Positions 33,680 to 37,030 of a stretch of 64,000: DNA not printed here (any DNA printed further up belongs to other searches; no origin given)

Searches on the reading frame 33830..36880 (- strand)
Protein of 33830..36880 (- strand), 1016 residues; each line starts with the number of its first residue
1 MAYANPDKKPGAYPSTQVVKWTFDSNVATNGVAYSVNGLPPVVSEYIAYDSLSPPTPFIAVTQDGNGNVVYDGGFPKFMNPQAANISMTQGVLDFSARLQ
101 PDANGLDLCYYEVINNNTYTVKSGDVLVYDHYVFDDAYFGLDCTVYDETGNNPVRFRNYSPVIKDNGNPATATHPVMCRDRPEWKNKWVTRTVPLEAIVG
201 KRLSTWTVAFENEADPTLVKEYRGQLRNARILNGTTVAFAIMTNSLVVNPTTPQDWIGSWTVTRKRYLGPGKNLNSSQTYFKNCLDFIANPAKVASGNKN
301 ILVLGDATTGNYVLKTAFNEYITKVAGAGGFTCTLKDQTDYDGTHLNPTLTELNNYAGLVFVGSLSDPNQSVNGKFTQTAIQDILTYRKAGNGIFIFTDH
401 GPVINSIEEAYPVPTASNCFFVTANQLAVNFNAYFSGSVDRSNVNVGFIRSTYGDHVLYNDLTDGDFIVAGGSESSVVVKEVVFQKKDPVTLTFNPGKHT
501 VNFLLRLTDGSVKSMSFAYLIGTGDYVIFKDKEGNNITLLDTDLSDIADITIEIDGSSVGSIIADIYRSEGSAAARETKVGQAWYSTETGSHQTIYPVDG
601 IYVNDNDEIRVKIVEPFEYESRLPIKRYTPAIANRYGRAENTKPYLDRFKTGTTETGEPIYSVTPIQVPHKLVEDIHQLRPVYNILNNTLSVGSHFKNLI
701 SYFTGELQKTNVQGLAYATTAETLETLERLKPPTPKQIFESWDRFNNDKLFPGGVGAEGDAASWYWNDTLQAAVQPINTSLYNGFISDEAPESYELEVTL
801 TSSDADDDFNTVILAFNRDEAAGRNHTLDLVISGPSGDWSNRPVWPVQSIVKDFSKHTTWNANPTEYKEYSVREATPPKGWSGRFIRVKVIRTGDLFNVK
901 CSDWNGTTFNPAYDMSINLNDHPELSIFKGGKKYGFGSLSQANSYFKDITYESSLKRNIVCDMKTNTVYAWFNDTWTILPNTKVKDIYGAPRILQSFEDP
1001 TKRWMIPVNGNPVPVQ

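Call 29: search_protein_families(library=phrogs, proteins=[window:33830-36880:-], max_evalue=0.001)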
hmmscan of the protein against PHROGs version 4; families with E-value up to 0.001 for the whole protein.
window:33830-36880:- (1016 aa): 4 families
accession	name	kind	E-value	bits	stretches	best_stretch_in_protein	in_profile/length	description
phrog_11065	-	head and packaging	6.1e-138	462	2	272-826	96-603/631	virion structural protein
phrog_36886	-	unknown function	3.8e-24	86.2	1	718-991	288-557/605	-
phrog_21285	-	head and packaging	4.9e-20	71.1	1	732-970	854-1081/2143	virion structural protein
phrog_33406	-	tail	1.4e-15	57.7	1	734-997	329-586/651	tail fiber protein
